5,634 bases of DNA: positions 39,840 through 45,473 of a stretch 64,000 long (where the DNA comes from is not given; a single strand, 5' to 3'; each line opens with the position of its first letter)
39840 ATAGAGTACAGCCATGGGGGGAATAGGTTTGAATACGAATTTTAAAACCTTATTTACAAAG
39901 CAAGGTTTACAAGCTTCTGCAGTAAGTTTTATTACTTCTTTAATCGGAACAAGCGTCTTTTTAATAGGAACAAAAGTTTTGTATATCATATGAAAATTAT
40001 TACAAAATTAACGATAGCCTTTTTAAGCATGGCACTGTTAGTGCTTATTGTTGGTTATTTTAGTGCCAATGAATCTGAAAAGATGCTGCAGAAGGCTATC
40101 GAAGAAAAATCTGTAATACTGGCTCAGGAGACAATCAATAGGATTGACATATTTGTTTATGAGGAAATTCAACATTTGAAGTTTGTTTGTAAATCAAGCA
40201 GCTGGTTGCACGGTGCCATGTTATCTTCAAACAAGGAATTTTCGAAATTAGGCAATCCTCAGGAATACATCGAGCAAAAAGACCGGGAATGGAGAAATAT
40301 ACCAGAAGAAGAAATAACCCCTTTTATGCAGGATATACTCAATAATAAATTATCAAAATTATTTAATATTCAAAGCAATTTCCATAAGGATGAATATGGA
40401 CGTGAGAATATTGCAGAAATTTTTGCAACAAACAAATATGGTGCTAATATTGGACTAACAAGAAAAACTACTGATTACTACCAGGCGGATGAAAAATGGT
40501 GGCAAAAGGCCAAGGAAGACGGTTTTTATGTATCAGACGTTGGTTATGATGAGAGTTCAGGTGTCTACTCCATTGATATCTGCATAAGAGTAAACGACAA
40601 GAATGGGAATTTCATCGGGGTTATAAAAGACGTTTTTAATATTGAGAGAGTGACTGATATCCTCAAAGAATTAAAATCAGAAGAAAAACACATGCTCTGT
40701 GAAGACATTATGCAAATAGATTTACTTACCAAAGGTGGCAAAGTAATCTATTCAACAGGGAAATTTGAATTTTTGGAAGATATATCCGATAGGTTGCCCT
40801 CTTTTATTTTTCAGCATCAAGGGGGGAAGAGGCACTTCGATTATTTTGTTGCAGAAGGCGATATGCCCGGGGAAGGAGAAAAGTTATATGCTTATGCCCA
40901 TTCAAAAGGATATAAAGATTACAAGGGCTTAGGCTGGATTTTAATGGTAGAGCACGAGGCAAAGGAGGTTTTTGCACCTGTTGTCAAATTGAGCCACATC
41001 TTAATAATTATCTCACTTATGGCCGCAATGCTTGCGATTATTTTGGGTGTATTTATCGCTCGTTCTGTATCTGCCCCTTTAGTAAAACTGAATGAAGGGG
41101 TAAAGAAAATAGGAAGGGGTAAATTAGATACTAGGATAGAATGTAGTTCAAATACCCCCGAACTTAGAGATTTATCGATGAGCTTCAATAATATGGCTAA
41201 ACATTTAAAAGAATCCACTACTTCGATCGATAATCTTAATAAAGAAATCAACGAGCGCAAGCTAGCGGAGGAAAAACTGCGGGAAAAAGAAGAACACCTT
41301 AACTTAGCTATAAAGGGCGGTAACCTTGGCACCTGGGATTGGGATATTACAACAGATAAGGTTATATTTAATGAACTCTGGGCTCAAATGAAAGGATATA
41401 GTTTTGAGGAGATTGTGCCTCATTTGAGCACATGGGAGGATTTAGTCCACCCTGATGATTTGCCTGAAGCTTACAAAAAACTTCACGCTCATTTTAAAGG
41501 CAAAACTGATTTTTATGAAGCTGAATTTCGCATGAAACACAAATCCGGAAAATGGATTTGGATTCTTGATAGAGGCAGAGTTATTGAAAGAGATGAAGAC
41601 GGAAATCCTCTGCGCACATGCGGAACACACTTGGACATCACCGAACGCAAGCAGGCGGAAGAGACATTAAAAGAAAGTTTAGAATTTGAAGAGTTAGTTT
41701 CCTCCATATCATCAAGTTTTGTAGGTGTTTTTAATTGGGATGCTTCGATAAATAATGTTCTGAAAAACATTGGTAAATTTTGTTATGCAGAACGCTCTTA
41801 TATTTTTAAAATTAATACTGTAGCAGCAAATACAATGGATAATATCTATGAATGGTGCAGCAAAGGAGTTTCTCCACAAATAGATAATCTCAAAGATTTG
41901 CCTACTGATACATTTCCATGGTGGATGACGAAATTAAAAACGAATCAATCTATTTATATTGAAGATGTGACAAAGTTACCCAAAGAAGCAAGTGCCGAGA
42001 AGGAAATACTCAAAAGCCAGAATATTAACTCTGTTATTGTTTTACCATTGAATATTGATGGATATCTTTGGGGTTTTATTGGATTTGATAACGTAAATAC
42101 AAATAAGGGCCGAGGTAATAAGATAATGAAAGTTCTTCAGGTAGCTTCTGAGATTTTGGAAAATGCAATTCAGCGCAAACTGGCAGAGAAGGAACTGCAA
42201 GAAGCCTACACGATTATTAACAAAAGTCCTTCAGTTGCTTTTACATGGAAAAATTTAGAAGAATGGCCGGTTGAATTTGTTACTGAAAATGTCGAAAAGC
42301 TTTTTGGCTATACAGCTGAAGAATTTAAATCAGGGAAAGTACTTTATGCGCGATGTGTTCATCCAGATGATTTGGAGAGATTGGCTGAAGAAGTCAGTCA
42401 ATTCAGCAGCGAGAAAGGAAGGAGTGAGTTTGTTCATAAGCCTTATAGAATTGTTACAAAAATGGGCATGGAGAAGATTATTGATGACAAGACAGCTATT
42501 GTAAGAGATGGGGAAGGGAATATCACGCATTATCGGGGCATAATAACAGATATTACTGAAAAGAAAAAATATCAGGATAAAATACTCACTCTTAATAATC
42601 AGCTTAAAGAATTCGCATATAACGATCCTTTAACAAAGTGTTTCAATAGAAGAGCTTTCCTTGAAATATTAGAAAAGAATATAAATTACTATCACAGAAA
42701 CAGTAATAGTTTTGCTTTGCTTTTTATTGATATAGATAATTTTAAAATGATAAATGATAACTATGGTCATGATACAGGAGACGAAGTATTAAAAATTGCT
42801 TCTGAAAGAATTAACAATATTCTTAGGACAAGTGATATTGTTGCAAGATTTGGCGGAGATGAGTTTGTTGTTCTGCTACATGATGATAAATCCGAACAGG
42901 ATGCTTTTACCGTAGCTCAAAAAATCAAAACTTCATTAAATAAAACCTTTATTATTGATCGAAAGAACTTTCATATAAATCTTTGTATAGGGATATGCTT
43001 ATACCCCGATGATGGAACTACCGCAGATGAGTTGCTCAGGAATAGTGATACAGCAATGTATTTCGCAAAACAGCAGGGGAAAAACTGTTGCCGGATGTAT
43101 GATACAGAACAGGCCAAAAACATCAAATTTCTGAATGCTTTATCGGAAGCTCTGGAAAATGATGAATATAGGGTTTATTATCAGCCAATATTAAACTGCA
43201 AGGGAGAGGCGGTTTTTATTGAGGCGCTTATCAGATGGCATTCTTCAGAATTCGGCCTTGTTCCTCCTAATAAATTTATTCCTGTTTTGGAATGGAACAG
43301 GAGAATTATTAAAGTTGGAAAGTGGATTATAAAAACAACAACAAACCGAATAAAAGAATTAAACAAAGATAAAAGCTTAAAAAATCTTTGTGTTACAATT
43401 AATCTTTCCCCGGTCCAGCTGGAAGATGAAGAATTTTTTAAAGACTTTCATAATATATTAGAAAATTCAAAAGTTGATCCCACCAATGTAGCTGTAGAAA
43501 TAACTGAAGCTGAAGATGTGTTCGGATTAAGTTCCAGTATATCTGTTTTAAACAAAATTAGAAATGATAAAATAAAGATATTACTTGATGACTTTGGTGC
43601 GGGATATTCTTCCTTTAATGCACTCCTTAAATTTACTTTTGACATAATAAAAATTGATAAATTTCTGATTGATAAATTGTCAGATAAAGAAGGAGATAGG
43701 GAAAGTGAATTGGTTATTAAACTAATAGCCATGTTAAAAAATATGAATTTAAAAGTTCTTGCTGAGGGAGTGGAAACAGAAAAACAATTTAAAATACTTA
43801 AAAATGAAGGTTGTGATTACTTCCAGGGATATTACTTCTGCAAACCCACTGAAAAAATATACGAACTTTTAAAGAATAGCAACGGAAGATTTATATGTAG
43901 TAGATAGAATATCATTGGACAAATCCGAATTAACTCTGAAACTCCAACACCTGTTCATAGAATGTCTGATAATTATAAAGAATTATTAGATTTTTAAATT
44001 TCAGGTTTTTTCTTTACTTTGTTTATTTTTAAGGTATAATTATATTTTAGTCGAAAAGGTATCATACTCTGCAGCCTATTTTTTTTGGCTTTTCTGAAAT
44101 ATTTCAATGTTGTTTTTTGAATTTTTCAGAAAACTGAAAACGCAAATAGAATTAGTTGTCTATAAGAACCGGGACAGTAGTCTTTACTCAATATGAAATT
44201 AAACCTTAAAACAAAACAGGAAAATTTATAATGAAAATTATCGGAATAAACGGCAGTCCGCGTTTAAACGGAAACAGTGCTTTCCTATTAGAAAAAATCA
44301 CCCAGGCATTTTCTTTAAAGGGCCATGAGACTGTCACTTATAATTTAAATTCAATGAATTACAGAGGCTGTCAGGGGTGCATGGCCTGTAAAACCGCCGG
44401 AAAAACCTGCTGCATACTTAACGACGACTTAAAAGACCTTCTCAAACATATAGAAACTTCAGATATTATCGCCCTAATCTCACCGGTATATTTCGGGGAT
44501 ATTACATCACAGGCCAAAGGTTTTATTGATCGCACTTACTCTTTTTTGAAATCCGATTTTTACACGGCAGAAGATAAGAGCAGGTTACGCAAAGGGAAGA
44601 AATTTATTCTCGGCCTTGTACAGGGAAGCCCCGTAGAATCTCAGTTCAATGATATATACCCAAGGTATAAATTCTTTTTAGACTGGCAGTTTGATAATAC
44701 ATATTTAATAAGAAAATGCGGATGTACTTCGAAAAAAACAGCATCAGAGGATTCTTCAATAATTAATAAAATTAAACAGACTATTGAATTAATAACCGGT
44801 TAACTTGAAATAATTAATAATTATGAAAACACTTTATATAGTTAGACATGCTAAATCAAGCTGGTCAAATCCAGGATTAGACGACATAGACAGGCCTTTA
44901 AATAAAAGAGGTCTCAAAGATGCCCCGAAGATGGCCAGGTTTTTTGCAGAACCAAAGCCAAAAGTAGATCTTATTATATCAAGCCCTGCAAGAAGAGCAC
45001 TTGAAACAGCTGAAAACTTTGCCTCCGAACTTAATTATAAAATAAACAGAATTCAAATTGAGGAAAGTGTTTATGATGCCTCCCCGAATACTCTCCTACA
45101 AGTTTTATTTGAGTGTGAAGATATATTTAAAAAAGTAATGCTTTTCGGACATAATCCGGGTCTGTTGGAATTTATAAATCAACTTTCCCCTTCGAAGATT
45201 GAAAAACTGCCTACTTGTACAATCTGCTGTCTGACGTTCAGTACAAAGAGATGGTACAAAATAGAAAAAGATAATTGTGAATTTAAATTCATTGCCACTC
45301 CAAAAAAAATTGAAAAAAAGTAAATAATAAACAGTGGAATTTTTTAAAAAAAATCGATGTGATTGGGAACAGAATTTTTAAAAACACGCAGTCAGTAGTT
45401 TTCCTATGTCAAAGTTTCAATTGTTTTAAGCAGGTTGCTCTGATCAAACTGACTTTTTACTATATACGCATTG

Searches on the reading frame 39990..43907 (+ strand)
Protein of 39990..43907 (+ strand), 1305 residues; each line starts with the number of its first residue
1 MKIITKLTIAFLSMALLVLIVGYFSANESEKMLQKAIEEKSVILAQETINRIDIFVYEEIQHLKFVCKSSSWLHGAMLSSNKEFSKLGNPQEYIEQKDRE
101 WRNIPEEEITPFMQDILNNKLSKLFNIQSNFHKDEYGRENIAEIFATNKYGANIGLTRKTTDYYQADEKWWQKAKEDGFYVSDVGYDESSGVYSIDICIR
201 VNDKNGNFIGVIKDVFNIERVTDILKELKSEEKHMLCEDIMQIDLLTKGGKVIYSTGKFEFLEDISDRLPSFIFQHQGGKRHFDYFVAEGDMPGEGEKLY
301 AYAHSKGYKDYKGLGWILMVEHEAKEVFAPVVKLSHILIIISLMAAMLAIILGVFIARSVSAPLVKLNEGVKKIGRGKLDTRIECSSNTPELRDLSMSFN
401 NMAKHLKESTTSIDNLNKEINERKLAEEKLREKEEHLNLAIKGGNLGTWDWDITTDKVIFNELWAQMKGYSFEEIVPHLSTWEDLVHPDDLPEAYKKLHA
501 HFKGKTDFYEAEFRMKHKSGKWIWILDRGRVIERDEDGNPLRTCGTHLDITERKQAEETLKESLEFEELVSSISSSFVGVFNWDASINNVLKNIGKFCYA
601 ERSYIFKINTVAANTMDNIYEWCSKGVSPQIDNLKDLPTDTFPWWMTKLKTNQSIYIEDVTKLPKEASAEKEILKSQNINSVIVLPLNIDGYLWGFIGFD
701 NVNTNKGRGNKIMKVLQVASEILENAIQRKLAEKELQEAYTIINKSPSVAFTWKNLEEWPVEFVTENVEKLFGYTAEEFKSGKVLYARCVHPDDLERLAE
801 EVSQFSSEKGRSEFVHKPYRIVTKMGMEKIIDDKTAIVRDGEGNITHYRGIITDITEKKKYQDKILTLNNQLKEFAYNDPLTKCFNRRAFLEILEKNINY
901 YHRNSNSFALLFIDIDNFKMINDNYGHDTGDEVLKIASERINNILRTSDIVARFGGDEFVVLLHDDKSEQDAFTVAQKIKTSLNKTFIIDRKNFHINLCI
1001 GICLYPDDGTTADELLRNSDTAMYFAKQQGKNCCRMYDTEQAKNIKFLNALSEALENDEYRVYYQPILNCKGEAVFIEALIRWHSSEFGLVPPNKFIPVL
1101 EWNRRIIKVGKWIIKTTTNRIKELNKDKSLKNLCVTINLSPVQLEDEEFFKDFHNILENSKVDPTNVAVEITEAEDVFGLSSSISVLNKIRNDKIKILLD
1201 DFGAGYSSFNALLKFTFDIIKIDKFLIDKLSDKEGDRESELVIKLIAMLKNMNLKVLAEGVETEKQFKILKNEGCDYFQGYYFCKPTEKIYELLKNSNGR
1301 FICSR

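Call 12: search_protein_families(library=pfam, proteins=[window:39990-43907:+], max_evalue=0.00001)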
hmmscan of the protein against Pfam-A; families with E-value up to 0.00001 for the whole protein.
window:39990-43907:+ (1305 aa): 6 families
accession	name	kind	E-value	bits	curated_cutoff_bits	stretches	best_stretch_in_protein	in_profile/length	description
PF00563.25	EAL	-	3.5e-59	200.5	31.3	1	1049-1286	2-236/236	EAL domain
PF00990.26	GGDEF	-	5.6e-48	163.2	23.8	1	876-1032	1-160/161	Diguanylate cyclase, GGDEF domain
PF08447.18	PAS_3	-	1.2e-41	141.3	25.6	2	460-547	4-89/89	PAS fold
PF00672.30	HAMP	-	3.3e-11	43.8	25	1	355-407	1-52/53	HAMP domain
PF13426.13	PAS_9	-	1e-09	39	27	0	760-857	12-103/103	PAS domain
PF02743.24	dCache_1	-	2.2e-06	27.8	45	1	131-232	64-166/240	Cache domain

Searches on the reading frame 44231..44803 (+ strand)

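Call 12: search_protein_families(library=pfam, proteins=[window:44231-44803:+], max_evalue=0.00001)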
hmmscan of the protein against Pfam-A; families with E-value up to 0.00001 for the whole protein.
window:44231-44803:+ (190 aa): 2 families
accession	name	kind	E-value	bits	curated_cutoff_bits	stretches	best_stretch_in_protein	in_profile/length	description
PF03358.20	FMN_red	-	7.8e-17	61.7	24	1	1-103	1-97/152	NADPH-dependent FMN reductase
PF02525.22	Flavodoxin_2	-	5e-11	43.1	27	1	1-139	1-142/198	Flavodoxin-like fold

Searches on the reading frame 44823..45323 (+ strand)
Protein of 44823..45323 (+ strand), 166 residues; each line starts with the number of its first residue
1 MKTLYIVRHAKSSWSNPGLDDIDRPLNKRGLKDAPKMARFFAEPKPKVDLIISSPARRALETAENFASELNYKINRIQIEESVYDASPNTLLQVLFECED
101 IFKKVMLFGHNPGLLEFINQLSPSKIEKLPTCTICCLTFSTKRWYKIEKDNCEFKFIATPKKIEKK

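Call 12: search_protein_families(library=pfam, proteins=[window:44823-45323:+], max_evalue=0.00001)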
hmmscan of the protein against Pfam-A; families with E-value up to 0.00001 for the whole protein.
window:44823-45323:+ (166 aa): 1 family
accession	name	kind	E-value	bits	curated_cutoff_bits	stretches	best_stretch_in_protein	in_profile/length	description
PF00300.27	His_Phos_1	-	5.1e-12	46.3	21.7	1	4-75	1-72/194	Histidine phosphatase superfamily (branch 1)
